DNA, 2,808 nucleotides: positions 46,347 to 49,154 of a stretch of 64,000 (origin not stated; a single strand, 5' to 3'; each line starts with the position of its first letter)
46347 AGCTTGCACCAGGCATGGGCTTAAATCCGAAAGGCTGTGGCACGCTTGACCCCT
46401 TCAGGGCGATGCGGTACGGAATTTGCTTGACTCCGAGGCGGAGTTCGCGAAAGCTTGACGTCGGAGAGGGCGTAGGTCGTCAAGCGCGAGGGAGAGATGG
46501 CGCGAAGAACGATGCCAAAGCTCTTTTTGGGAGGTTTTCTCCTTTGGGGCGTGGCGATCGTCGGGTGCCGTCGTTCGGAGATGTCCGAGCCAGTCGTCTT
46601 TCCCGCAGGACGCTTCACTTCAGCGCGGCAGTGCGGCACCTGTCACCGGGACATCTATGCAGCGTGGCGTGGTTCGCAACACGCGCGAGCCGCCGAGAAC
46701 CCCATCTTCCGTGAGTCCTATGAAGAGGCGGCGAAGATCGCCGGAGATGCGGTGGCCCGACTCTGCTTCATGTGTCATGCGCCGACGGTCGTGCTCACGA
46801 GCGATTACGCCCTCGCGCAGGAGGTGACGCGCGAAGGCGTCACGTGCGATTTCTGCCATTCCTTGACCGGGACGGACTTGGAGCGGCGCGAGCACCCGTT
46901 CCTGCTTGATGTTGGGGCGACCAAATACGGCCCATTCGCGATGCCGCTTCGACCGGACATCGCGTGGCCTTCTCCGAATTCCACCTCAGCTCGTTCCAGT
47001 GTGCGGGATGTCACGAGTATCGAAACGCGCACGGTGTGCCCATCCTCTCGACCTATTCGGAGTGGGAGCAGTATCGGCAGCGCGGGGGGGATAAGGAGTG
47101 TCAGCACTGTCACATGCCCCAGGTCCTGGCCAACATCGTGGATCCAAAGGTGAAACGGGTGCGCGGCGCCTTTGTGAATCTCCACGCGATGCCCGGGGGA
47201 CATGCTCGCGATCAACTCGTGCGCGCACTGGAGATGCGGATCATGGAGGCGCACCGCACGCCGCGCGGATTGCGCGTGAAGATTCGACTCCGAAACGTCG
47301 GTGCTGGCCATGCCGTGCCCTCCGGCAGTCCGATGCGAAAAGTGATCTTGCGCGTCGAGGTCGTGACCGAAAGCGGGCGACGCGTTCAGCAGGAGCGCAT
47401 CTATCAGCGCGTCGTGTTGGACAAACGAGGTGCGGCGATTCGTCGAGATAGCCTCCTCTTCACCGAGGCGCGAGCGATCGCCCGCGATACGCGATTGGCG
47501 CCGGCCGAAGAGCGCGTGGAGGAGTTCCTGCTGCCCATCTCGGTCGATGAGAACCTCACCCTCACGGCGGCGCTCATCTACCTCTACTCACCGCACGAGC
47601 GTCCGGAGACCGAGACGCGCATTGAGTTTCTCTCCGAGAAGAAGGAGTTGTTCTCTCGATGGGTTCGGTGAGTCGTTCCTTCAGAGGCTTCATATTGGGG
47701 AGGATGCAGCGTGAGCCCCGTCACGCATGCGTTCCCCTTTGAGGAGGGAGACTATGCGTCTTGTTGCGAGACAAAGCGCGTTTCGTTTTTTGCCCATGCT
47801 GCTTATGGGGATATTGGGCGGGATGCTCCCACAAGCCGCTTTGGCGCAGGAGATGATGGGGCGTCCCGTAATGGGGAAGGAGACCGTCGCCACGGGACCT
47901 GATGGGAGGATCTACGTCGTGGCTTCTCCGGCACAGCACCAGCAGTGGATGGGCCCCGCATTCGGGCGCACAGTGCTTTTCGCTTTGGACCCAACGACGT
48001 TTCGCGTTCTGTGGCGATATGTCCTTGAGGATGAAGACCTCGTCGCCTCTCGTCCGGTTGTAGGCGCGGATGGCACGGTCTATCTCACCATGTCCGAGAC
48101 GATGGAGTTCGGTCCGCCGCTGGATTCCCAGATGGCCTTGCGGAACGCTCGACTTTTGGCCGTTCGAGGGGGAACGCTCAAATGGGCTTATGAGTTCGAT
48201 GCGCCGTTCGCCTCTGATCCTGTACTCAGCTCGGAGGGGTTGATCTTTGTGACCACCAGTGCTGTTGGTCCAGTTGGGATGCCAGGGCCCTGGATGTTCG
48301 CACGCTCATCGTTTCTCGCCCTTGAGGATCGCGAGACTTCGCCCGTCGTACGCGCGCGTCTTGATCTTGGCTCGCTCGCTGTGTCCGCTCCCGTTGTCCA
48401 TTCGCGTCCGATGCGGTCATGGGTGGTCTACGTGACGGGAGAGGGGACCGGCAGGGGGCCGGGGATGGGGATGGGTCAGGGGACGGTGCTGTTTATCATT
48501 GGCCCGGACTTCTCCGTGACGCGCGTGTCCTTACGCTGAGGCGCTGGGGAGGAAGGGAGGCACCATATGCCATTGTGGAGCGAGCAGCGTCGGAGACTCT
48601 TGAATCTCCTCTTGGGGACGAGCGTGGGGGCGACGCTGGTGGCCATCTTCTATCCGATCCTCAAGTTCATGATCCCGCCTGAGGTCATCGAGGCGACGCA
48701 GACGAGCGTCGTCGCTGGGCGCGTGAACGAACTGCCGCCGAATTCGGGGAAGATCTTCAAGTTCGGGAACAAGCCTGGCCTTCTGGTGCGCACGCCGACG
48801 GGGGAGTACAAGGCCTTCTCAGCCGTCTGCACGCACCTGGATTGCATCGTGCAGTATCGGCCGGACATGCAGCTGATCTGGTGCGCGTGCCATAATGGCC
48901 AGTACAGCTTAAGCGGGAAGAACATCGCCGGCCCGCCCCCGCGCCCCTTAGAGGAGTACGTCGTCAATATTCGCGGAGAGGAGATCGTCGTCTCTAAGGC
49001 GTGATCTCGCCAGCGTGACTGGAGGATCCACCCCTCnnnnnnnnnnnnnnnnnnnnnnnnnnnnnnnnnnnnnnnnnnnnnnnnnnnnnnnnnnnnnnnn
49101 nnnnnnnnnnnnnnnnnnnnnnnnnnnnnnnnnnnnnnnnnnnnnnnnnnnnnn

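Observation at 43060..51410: Rieske/cytochrome b locus with multiheme cytochromes, an HAO-like octaheme protein and a GltD/NfnB-like flavoprotein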

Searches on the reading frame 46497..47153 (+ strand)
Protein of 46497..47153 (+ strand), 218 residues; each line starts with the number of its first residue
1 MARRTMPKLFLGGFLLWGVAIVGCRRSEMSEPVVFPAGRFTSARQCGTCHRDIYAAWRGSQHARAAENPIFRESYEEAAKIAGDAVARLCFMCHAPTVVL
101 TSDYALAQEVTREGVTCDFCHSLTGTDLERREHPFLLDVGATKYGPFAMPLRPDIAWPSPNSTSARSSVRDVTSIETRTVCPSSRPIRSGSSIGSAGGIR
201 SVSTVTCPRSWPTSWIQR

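Call 4: search_protein_families(library=pfam, proteins=[window:46497-47153:+], max_evalue=0.01)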
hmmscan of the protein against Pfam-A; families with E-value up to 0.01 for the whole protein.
window:46497-47153:+ (218 aa): 5 families
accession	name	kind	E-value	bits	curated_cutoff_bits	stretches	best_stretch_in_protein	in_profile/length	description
PF13435.11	Cytochrome_C554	-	3e-11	44.5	20.8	1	45-122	1-84/84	Cytochrome c554 and c-prime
PF09699.15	Paired_CXXCH_1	-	0.00026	21.1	20.6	0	83-96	25-38/41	Doubled CXXCH motif (Paired_CXXCH_1)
PF14522.11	Cytochrome_C7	-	0.00027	21.1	24.8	1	43-122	13-67/67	Cytochrome c7 and related cytochrome c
PF22678.1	Cytochrom_c_NrfB-like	-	0.0015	19.4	27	1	46-125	1-69/89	Cytochrome c-type protein NrfB-like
PF22113.1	Mtrc-MtrF_II-IV_dom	-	0.0046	16.9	30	0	41-124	79-166/176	Outer membrane cytochrome MtrC/MtrF-like, domains II/IV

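Call 5: search_protein_families(library=ncbifam, proteins=[window:46497-47153:+], max_evalue=0.01)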
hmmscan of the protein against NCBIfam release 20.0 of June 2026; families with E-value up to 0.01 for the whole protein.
window:46497-47153:+ (218 aa): 9 families
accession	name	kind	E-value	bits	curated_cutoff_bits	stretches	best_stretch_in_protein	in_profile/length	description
NF041198.1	UshA_like_PCGU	equivalog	1.6e-06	27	275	1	39-123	404-481/519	UshA-like (seleno)protein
NF040886.1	cyt_C_like_Sec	equivalog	3.9e-06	25.7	250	1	43-112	45-128/423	multiheme c-type cytochrome (seleno)protein ExtKL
TIGR04257.1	nanowire_3heme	domain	0.00025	21.1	40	0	30-66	10-46/75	c(7)-type cytochrome triheme domain-containing protein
TIGR03508.1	decahem_SO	subfamily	0.00026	20.5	192.2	1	43-127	70-156/258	DmsE family decaheme c-type cytochrome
NF040968.1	FeS_ExtO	equivalog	0.00059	18.8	200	1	20-155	40-176/416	selenite/tellurite reduction operon b-type cytochrome iron-sulfur cluster-binding subunit ExtO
NF040967.1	cytc_ExtN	equivalog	0.00061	18.7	200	1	20-155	40-176/415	selenite/tellurite reduction operon c-type cytochrome ExtN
NF041028.1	decahem_GSU2203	exception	0.00063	19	325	0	79-125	93-136/317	GSU2203 family decaheme c-type cytochrome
NF043010.1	Cyt554_Nsmonas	equivalog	0.0026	17.2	400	1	37-122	25-116/238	cytochrome c-550 CycA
TIGR03146.1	cyt_nit_nrfB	equivalog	0.0078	16.5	166.6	0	45-125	42-120/145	cytochrome c nitrite reductase pentaheme subunit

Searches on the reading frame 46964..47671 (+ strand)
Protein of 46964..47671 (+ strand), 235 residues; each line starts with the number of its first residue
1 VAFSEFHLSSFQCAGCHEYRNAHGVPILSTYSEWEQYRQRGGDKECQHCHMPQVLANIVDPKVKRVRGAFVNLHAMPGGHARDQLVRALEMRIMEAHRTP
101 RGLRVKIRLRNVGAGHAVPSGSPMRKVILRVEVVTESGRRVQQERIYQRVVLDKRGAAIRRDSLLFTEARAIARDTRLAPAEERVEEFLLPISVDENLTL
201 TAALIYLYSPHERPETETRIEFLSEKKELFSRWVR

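Call 4: search_protein_families(library=pfam, proteins=[window:46964-47671:+], max_evalue=0.01)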
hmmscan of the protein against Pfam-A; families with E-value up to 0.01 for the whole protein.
window:46964-47671:+ (235 aa): 2 families
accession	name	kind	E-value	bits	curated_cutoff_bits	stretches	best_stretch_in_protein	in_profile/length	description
PF03264.19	Cytochrom_NNT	-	0.0056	16.9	24.1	1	13-72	39-94/174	NapC/NirT cytochrome c family, N-terminal region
PF23547.1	Zn_ribbon_FGT1_1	-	0.0096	15.9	27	0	11-21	3-13/35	FORGETTER1 first zinc ribbon domain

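Call 5: search_protein_families(library=ncbifam, proteins=[window:46964-47671:+], max_evalue=0.01)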
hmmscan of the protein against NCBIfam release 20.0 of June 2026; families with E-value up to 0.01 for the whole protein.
window:46964-47671:+ (235 aa): 1 family
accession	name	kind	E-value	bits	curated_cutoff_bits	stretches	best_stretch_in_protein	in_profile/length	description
NF040886.1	cyt_C_like_Sec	equivalog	3.1e-16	59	250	1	8-213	203-407/423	multiheme c-type cytochrome (seleno)protein ExtKL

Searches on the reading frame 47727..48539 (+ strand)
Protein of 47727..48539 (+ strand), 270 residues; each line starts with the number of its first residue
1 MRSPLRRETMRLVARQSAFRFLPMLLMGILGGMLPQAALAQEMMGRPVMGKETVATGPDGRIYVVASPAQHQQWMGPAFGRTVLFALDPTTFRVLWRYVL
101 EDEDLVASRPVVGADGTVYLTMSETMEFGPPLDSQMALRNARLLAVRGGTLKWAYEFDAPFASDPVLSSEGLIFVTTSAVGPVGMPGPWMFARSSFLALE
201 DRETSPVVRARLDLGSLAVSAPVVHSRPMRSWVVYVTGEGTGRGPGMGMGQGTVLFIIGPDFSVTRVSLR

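Call 4: search_protein_families(library=pfam, proteins=[window:47727-48539:+], max_evalue=0.01)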
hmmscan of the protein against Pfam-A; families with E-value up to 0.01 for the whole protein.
window:47727-48539:+ (270 aa): 1 family
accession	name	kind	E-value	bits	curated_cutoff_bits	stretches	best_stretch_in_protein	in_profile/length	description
PF13360.13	PQQ_2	-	0.00095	19.3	27.6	1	84-178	5-81/233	Outer membrane protein assembly factor BamB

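Call 5: search_protein_families(library=ncbifam, proteins=[window:47727-48539:+], max_evalue=0.01)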
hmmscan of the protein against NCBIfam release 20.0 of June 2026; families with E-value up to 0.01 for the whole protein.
window:47727-48539:+ (270 aa): 0 families

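Call 47: search_solved_structures(query=window:47727-48539:+, max_evalue=1)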
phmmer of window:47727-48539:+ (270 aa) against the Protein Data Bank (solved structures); distinct sequences matched with E-value up to 1: 20.
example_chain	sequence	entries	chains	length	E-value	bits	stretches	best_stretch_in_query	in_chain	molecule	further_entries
6tji_A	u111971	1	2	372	2.2e-15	60.3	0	106-170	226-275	Cake10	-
6tjh_A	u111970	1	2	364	8.3e-15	58.4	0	106-167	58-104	Cake9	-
8prj_A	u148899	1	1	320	2.4e-14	56.9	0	85-175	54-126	v31Bagel8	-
6tjg_A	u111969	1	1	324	2.2e-13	53.7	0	106-172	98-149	Cake8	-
6tjf_A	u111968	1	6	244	2.1e-10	44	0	106-174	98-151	Cake6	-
7awy_A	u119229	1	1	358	1.9e-09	40.8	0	84-124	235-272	Scone-R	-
6tje_A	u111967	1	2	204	1.1e-08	38.4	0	96-167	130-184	Cake5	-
8pra_A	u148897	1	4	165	8.7e-08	35.4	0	85-175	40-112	Cell surface protein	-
7eq5_A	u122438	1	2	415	2.1e-07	34.2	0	84-177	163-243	Membrane associated protein kinase with beta-propeller domain, pyrrolo-quinoline quinone b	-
3hxj_A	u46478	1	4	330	3.2e-07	33.5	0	84-130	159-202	Pyrrolo-quinoline quinone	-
7evf_AA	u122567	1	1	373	4.3e-07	33.1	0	147-177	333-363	PQQ_3 domain-containing protein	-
6tjd_A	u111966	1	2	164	8.2e-07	32.2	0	106-175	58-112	Cake4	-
8prs_A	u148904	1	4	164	9.4e-07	32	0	85-175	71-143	nvBagel4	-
7dxn_A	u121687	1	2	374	5.4e-06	29.5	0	147-177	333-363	Membrane associated protein kinase with beta-propeller domain, pyrrolo-quinoline quinone b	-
6tjc_A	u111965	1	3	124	8.9e-05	25.5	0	105-174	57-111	Cake3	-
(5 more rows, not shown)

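Call 61: search_protein_representatives(protein=window:47727-48539:+)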
Query: 270 residues. Proteins with E-value up to 0.001 (for the whole library): 2623; up to 1e-10: 314; up to 1e-30: 5. The best 150 are listed.
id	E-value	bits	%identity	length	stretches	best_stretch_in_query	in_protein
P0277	5.8e-112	390.1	75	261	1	16-269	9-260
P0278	3.2e-38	148.3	33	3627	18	148-208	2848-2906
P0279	1.6e-37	146.1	39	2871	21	49-121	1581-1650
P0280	5.2e-37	144.4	65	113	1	151-270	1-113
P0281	1.1e-33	133.4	36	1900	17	83-176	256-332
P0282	5.5e-30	121.3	36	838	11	84-176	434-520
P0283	5.3e-29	118.1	33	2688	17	80-176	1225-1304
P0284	2.0e-28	116.2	34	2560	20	63-175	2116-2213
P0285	4.2e-28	115.2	36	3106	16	82-120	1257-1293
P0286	3.7e-26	108.8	37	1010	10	86-177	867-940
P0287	7.3e-26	107.8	35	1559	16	84-175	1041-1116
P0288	8.8e-26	107.6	37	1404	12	83-176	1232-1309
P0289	1.8e-25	106.6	37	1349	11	94-178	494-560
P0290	6.0e-25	104.8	38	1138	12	85-179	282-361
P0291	1.3e-24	103.7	37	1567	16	73-176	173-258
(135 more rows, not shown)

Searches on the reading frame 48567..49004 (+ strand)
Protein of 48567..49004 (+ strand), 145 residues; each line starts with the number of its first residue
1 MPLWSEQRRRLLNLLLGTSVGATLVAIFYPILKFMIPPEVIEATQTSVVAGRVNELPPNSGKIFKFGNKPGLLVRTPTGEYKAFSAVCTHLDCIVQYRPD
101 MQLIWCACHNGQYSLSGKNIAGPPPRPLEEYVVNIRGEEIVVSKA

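Call 4: search_protein_families(library=pfam, proteins=[window:48567-49004:+], max_evalue=0.01)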
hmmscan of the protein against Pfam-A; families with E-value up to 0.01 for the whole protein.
window:48567-49004:+ (145 aa): 2 families
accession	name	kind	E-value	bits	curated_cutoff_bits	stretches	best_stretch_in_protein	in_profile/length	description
PF00355.32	Rieske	-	4.4e-12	46.2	20.3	1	48-131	3-87/88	Rieske [2Fe-2S] domain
PF25471.1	TM_PetC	-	5.4e-10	39.3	37.1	1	7-39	8-40/48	Iron-sulfur subunit PetC transmembrane anchor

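Call 5: search_protein_families(library=ncbifam, proteins=[window:48567-49004:+], max_evalue=0.01)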
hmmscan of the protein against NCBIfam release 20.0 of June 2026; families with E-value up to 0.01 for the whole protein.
window:48567-49004:+ (145 aa): 8 families
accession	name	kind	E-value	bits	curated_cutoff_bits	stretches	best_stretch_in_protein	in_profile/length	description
NF045928.1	Cytb6fFeSPetC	equivalog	2.2e-20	72.8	250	2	83-143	103-164/179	cytochrome b6-f complex iron-sulfur subunit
NF010001.0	PRK13474.1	subfamily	1.5e-19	70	154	2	84-144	103-163/178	cytochrome b6-f complex iron-sulfur subunit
TIGR01416.1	Rieske_proteo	equivalog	2.2e-14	53.8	97.4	1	80-136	108-168/176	ubiquinol-cytochrome c reductase iron-sulfur subunit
NF050121.1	bc1_QcrA_actin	exception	8e-08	32.2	275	1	79-135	238-297/319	cytochrome bc1 complex Rieske iron-sulfur subunit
NF041174.1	SDX_Thmprot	equivalog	9e-06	25.8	170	1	74-124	29-80/109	sulredoxin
TIGR02694.1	arsenite_ox_S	equivalog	6.5e-05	22.8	95.65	1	77-114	47-84/129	arsenate reductase (azurin) small subunit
NF007422.0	PRK09965.1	equivalog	0.00016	21.7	113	1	47-143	3-99/106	bifunctional 3-phenylpropionate/cinnamic acid dioxygenase ferredoxin subunit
TIGR03171.1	soxL2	equivalog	0.00029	19.9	582.1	0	6-44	61-98/321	Rieske iron-sulfur protein SoxL2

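Call 19: search_solved_structures(query=window:48567-49004:+, max_evalue=0.01, show_alignments=2)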
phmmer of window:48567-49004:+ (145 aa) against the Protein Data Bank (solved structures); distinct sequences matched with E-value up to 0.01: 74 (the best 60 are shown).
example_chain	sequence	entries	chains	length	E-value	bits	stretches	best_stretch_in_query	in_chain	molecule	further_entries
8hn2_A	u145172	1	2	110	5.1e-19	71.9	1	48-144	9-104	Cytochrome b6-f complex iron-sulfur subunit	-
9rk4_A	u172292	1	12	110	4.9e-13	52.5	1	72-131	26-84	Similar to the Rieske Protein II of bc1 complex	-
2zt9_D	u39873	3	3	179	2.2e-12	50.4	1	83-141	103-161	Cytochrome b6-f complex iron-sulfur subunit 1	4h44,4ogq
2e74_D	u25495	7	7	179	3.7e-12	49.6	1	7-142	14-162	Cytochrome b6-f complex iron-sulfur subunit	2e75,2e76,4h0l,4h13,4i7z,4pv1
7zxy_D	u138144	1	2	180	4.6e-12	49.3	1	83-129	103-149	Cytochrome b6-f complex iron-sulfur subunit 2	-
7r0w_D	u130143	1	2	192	5.8e-12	49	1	83-129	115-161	Rieske domain, PetC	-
1vf5_D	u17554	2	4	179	9.9e-12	48.2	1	7-142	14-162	RIESKE IRON-SULFUR PROTEIN | Cytochrome b6-f complex iron-sulfur subunit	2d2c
3fou_A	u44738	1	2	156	5.2e-11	45.9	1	82-137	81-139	Quinol-cytochrome c reductase, Rieske iron-sulfur subunit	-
1nyk_A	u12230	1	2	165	6.1e-11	45.7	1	82-137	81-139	Rieske iron-sulfur protein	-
6rqf_L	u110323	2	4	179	1.5e-08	37.9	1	83-128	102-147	Cytochrome b6-f complex iron-sulfur subunit, chloroplastic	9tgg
6kls_A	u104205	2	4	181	1.6e-08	37.8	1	83-142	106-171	Rieske-I iron sulfur protein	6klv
7qrm_D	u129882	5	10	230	3.1e-08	36.9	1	83-128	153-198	Cytochrome b6-f complex iron-sulfur subunit, chloroplastic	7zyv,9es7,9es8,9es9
5cxm_A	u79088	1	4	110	7.3e-08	35.7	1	76-142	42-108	Cytochrome b6/f complex iron-sulfur subunit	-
1q90_C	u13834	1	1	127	7.4e-08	35.7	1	77-128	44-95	Cytochrome B6-F complex iron-sulfur subunit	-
3azc_A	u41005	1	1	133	8.9e-08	35.4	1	83-129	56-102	Cytochrome b6-f complex iron-sulfur subunit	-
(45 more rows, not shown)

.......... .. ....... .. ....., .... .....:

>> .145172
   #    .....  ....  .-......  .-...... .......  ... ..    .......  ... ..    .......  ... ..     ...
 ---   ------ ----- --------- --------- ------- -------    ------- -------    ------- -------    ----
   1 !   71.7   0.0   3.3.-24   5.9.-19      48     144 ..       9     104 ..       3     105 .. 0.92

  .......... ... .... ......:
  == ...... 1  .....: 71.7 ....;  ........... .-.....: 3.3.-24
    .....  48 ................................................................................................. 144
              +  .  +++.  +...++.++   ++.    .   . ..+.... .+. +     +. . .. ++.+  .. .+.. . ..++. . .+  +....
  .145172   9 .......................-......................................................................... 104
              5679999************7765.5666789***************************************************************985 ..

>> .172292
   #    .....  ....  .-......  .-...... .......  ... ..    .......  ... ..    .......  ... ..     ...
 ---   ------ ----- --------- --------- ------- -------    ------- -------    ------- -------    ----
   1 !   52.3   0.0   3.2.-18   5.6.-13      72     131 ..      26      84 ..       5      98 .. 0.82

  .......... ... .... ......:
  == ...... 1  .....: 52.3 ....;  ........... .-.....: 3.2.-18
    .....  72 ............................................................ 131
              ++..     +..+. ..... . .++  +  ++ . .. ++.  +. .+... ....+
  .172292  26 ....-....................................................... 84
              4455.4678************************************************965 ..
